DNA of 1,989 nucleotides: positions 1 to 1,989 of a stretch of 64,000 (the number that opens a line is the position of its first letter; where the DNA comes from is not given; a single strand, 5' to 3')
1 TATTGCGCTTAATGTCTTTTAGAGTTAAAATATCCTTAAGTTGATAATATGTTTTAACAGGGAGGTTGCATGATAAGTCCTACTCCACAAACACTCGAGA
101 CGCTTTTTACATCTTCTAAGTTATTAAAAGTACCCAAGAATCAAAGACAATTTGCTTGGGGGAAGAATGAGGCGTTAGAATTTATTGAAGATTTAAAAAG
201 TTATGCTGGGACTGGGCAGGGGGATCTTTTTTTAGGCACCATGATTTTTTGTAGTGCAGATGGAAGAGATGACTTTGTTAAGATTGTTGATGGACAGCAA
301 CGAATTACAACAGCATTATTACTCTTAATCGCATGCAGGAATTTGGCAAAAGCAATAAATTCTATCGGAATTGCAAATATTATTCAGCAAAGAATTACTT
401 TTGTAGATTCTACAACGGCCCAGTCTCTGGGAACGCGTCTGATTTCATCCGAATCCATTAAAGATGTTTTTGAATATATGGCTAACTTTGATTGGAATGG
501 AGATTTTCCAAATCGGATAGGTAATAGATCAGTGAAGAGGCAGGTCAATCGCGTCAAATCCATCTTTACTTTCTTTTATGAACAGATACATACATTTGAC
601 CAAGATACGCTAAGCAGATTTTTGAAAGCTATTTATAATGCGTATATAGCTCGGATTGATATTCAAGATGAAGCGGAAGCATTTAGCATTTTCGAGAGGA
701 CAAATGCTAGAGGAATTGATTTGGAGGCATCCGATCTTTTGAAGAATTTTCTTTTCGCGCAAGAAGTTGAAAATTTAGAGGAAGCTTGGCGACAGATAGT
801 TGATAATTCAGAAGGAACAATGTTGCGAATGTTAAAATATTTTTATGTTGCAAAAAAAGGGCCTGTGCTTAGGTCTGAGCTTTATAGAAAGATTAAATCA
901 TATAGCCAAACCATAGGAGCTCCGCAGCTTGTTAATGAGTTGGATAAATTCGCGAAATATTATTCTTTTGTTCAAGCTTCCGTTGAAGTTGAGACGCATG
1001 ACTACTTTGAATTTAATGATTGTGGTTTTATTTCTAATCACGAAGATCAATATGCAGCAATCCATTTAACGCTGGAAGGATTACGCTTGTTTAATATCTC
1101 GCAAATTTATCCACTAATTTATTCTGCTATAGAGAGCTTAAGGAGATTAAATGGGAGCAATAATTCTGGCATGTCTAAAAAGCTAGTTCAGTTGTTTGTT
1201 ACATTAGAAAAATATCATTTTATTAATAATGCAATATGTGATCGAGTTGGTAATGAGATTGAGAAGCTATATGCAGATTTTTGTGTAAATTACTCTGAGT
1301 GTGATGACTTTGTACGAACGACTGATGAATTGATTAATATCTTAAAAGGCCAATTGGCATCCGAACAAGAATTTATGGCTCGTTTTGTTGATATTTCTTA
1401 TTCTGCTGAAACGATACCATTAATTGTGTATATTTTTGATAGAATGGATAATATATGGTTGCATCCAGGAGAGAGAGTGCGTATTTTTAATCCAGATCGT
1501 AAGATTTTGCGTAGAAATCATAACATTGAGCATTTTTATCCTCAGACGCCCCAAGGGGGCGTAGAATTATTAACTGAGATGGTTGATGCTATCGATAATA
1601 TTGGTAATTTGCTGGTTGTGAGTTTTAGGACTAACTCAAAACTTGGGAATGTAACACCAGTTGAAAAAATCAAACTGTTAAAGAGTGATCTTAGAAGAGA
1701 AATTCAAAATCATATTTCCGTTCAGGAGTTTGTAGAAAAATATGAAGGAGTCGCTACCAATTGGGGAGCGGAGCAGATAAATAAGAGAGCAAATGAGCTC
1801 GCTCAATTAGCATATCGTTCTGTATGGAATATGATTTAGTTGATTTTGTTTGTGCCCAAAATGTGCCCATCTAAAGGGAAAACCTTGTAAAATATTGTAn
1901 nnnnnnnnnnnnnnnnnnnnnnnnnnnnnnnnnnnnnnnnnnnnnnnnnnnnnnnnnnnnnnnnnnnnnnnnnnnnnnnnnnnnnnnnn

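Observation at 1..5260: AT-richer accessory-like segment with a GmrSD-like defense gene, bordered by tRNA-Arg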

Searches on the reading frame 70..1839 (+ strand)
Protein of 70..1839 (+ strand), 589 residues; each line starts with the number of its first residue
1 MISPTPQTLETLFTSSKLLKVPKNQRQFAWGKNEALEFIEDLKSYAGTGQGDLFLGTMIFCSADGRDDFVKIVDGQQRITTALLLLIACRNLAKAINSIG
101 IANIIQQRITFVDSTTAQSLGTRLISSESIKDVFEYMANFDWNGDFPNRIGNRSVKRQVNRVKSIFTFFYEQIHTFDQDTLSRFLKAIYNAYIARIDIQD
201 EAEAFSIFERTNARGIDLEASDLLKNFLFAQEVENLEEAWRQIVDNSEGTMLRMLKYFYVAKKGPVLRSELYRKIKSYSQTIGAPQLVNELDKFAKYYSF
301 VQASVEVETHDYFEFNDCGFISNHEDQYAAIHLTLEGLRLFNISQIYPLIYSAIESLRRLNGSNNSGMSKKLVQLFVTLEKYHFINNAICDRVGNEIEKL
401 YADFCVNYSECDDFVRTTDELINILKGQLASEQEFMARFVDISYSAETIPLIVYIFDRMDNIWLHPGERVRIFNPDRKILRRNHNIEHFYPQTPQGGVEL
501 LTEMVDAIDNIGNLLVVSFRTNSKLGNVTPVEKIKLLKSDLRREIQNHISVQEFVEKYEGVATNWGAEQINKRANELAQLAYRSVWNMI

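Call 4: search_protein_families(library=pfam, proteins=[window:70-1839:+], max_evalue=0.01)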
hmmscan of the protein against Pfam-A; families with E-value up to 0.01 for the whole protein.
window:70-1839:+ (589 aa): 2 families
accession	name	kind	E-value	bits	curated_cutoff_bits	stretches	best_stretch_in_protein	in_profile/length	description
PF03235.19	GmrSD_N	-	1.7e-31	110.4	33.2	1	9-229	1-199/199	GmrSD restriction endonuclease, N-terminal domain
PF07510.16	GmrSD_C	-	5.6e-11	42.9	23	1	479-579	44-137/138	GmrSD restriction endonucleases, C-terminal domain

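Call 7: find_encoding_contigs(protein=window:70-1839:+, flank=10000, max_places=10)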
Protein window:70-1839:+ (589 aa): 1 contig read that carries it; 1 place shown.
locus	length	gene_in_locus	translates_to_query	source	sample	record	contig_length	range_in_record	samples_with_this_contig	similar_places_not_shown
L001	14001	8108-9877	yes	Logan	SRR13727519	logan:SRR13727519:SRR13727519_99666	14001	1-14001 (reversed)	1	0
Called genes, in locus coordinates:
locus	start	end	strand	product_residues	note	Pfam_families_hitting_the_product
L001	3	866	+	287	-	?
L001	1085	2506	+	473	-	-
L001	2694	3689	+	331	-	-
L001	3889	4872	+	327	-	-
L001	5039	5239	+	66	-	-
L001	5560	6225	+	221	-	-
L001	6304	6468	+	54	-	-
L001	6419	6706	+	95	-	PF04026:SpoVG (weak)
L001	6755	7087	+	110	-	-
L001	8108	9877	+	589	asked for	PF03235:GmrSD_N, PF07510:GmrSD_C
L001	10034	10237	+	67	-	-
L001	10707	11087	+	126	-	PF02566:OsmC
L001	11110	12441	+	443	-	PF00437:T2SSE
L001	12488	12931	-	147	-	-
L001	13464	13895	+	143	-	PF00383:dCMP_cyt_deam_1, PF14437:MafB19-deam, PF14439:Bd3614-deam (weak)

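Call 14: search_protein_families(library=pfam, proteins=[L001:3-866:+, L001:1085-2506:+, L001:2694-3689:+, L001:3889-4872:+, L001:5039-5239:+, L001:5560-6225:+, L001:6419-6706:+, L001:6755-7087:+, L001:7399-7593:+, L001:7831-8028:+], max_evalue=0.01)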
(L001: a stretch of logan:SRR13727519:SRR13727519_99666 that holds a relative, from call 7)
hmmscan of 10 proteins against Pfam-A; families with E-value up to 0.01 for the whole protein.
L001:3-866:+ (287 aa): 1 family
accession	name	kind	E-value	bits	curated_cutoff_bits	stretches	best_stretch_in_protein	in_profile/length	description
PF25693.1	Phage_Y01A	-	0.0026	18.7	27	1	185-251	1-60/92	Bacteriophage T4-like Y01A protein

L001:1085-2506:+ (473 aa): 2 families
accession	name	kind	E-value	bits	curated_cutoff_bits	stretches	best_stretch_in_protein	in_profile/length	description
PF18928.5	DUF5677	-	0.0051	17.3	27.1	0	131-277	25-154/166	Family of unknown function (DUF5677)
PF01158.23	Ribosomal_L36e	-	0.0056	17.3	27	1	65-112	27-74/96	Ribosomal protein L36e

L001:2694-3689:+ (331 aa): 0 families

L001:3889-4872:+ (327 aa): 0 families

L001:5039-5239:+ (66 aa): 0 families

L001:5560-6225:+ (221 aa): 1 family
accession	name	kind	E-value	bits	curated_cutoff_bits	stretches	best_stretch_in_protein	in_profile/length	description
PF20109.4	Trans_reg_dom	-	0.0055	17.5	23.8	0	21-37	21-37/60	Proteobacterial transcriptional regulator-like domain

L001:6419-6706:+ (95 aa): 1 family
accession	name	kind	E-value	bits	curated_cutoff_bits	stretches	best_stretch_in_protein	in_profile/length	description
PF04026.17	SpoVG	-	1.5e-07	31.9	29.6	1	17-85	13-80/82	SpoVG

L001:6755-7087:+ (110 aa): 1 family
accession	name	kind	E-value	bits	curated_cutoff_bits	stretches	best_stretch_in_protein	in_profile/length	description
PF06970.17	RepA_N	-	0.00061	20.1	30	1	11-42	3-34/76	Replication initiator protein A (RepA) N-terminus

L001:7399-7593:+ (64 aa): 0 families

L001:7831-8028:+ (65 aa): 1 family
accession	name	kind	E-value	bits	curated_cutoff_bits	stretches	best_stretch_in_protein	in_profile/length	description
PF12728.13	HTH_17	-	1.3e-10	41.8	27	1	4-52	1-49/51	Helix-turn-helix domain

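Call 15: search_protein_families(library=padloc, proteins=[L001:3-866:+, L001:1085-2506:+, L001:2694-3689:+, L001:3889-4872:+, L001:5560-6225:+, window:70-1839:+, L001:6755-7087:+], max_evalue=0.01)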
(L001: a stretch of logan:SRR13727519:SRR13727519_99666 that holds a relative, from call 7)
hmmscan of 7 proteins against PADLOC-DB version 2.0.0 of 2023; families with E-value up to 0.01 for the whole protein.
L001:3-866:+ (287 aa): 0 families

L001:1085-2506:+ (473 aa): 0 families

L001:2694-3689:+ (331 aa): 0 families

L001:3889-4872:+ (327 aa): 0 families

L001:5560-6225:+ (221 aa): 0 families

window:70-1839:+ (589 aa): 26 families (the best 25 are shown)
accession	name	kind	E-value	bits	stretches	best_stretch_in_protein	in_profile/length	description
PDLC04157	HEC-06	-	5.5e-61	204.8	1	15-587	19-556/558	-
PDLC04155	HEC-06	-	2.6e-58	195.9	1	8-587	11-559/562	-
PDLC04154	HEC-06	-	7.1e-56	188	1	3-587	8-565/569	-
PDLC02687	Orf5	-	9.8e-47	157.9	1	3-539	2-523/543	Orf5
PDLC02700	Orf5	-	2.3e-43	146.8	1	18-583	11-553/555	Orf5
PDLC02693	Orf5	-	6.4e-36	122.5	1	13-586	3-542/543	Orf5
PDLC02695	Orf5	-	2.8e-35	119.8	2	2-267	3-298/601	Orf5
PDLC02701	Orf5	-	3.1e-25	86.7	1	4-580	5-589/596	Orf5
PDLC02691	Orf5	-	1.3e-24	84.7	1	2-304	3-337/579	Orf5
PDLC04156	HEC-06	-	1.5e-21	74.6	2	9-98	11-100/562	-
PDLC02698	Orf5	-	2e-19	67.7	1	4-301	5-327/573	Orf5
PDLC02686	Orf5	-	1e-18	65.2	1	6-250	7-260/566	Orf5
PDLC02692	Orf5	-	6.2e-18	62.8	1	19-234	8-219/558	Orf5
PDLC02699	Orf5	-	1e-17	62.1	1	20-460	2-444/530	Orf5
PDLC02690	Orf5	-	1e-15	55.6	1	12-232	3-216/531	Orf5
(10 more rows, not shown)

L001:6755-7087:+ (110 aa): 0 families

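Call 19: search_protein_families(library=ncbifam, proteins=[window:70-1839:+, L001:3-866:+, L001:6755-7087:+, L001:7831-8028:+], max_evalue=0.001)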
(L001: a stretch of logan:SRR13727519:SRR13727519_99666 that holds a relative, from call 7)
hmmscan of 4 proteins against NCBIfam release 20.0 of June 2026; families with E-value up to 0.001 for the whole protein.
window:70-1839:+ (589 aa): 0 families

L001:3-866:+ (287 aa): 0 families

L001:6755-7087:+ (110 aa): 0 families

L001:7831-8028:+ (65 aa): 3 families
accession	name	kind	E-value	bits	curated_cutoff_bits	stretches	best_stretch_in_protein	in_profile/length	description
NF047737.1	antiphage_MADS1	equivalog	1.4e-10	41.3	80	1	2-50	1-49/49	methylation-associated defense system helix-turn-helix domain-containing protein MAD1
TIGR01764.1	excise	domain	3.1e-08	33.9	28.8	1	4-51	1-48/49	excisionase family DNA-binding protein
NF033787.1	HTH_BldC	subfamily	0.00015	21.5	77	1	3-48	1-47/49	BldC family transcriptional regulator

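Call 31: find_related_loci(query=L001:5560-6225:+, collection=viral_contigs, flank=10000)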
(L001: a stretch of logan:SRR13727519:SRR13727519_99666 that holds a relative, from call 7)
Query L001:5560-6225:+ (221 aa) in viral_contigs; peptide patterns used: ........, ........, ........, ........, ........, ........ (x = any residue, [..] = any of these).
1 stretches matched a pattern, but none encodes a relative of the query by tblastn (E <= 1e-3).

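Call 32: find_related_loci(query=L001:6755-7087:+, collection=viral_contigs, flank=10000)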
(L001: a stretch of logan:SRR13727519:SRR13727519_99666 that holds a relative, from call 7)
Query L001:6755-7087:+ (110 aa) in viral_contigs; peptide patterns used: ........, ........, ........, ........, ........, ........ (x = any residue, [..] = any of these).
2 stretches matched a pattern; 1 encode a relative of the query (tblastn E <= 1e-3); 1 distinct loci.
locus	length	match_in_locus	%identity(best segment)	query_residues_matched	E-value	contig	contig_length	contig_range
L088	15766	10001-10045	73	12-26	4e-4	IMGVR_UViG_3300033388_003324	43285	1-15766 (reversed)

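Call 33: find_related_loci(query=L001:1085-2506:+, collection=viral_contigs, flank=10000)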
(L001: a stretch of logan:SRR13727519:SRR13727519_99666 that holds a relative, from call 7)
Query L001:1085-2506:+ (473 aa) in viral_contigs; peptide patterns used: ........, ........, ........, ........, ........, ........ (x = any residue, [..] = any of these).
7 stretches matched a pattern, but none encodes a relative of the query by tblastn (E <= 1e-3).

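Call 36: find_homologous_proteins(query=window:70-1839:+)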
Query window:70-1839:+ (589 aa): 596 proteins with E <= 0.001 among 8000 candidates; the best 120 are listed.
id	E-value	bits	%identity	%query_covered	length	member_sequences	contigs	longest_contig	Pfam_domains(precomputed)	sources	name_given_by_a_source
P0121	0.0e+0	1325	100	100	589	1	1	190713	PF07510.17,PF03235.20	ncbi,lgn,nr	ncbi:MAG: DUF262 domain-containing protein [Candidatus Omnitrophota bacterium]|nr:DUF262 domain-cont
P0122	1.4e-234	798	59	100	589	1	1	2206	PF07510.17,PF03235.20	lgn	-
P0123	2.5e-233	794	59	100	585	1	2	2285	PF07510.17,PF03235.20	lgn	-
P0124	9.5e-231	785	59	100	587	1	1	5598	PF07510.17,PF03235.20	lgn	-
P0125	1.4e-227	775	58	100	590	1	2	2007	PF07510.17,PF03235.20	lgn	-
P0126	1.9e-227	775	58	100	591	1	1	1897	PF07510.17,PF03235.20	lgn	-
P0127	4.3e-227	773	59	100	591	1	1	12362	PF07510.17,PF03235.20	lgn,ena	-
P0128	4.5e-227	773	58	100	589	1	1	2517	PF07510.17,PF03235.20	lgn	-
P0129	1.6e-226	772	58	100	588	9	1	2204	PF07510.17,PF03235.20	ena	-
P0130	1.4e-225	768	57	100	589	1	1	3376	PF07510.17,PF03235.20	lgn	-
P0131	5.9e-222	756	58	96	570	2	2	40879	PF07510.17,PF03235.20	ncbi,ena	ncbi:MAG: DUF262 domain-containing HNH endonuclease family protein [Patescibacteria group bacterium]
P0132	7.1e-221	753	57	100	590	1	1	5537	PF07510.17,PF03235.20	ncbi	-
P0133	3.6e-220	751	57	100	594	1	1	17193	PF07510.17,PF03235.20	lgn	-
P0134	7.3e-220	750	57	100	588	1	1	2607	PF07510.17,PF03235.20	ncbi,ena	-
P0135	9.0e-220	749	56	100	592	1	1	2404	PF07510.17,PF03235.20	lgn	-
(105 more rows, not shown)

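Call 37: search_protein_families(library=phrogs, proteins=[L001:3-866:+, L001:1085-2506:+, L001:2694-3689:+, L001:3889-4872:+, L001:5560-6225:+, L001:6419-6706:+, L001:6755-7087:+, L001:7399-7593:+, L001:7831-8028:+, window:70-1839:+], max_evalue=0.01)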
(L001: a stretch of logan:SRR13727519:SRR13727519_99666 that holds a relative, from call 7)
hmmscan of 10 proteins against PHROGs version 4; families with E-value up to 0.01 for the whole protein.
L001:3-866:+ (287 aa): 2 families
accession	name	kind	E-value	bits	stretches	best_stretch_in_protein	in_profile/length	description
phrog_1079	-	unknown function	0.00013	23.5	1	184-254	3-67/99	-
phrog_218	-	connector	0.0034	18.4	1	133-240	4-108/148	head closure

L001:1085-2506:+ (473 aa): 0 families

L001:2694-3689:+ (331 aa): 0 families

L001:3889-4872:+ (327 aa): 0 families

L001:5560-6225:+ (221 aa): 0 families

L001:6419-6706:+ (95 aa): 0 families

L001:6755-7087:+ (110 aa): 5 families
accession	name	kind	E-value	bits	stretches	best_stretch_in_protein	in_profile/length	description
phrog_186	-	DNA, RNA and nucleotide metabolism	2.2e-05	25.3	1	4-86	15-99/308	DnaD-like helicase loader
phrog_8102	-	DNA, RNA and nucleotide metabolism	0.00082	19.5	1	23-86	28-95/337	replication initiation protein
phrog_25487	-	DNA, RNA and nucleotide metabolism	0.0017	18.6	1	14-46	23-55/412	replication protein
phrog_21732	-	unknown function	0.0023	18.4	1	9-95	6-96/360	-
phrog_428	-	DNA, RNA and nucleotide metabolism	0.0044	17.2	1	10-91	89-170/455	replication initiation protein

L001:7399-7593:+ (64 aa): 0 families

L001:7831-8028:+ (65 aa): 4 families
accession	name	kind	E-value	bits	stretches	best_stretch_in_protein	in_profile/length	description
phrog_66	-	integration and excision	4.7e-06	27.5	1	1-59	90-149/412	excisionase and transcriptional regulator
phrog_15534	-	DNA, RNA and nucleotide metabolism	0.00052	21.5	1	3-53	42-91/93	HTH DNA binding protein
phrog_2907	-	integration and excision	0.001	20.5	1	1-31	3-33/117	excisionase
phrog_668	-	DNA, RNA and nucleotide metabolism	0.0072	17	1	3-56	62-116/181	HTH DNA binding protein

window:70-1839:+ (589 aa): 3 families
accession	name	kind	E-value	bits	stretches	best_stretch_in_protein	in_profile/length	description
phrog_21165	-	unknown function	4.1e-54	185.5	1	5-582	8-563/567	-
phrog_1583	-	unknown function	9.5e-12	45.3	1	9-84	26-99/417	-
phrog_2598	-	unknown function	8.1e-05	22.9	1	7-222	35-173/352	-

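Call 38: search_solved_structures(query=L001:3-866:+, max_evalue=1)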
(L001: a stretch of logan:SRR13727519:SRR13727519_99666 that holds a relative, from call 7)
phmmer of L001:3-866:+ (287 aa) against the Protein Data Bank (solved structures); distinct sequences matched with E-value up to 1: 0.
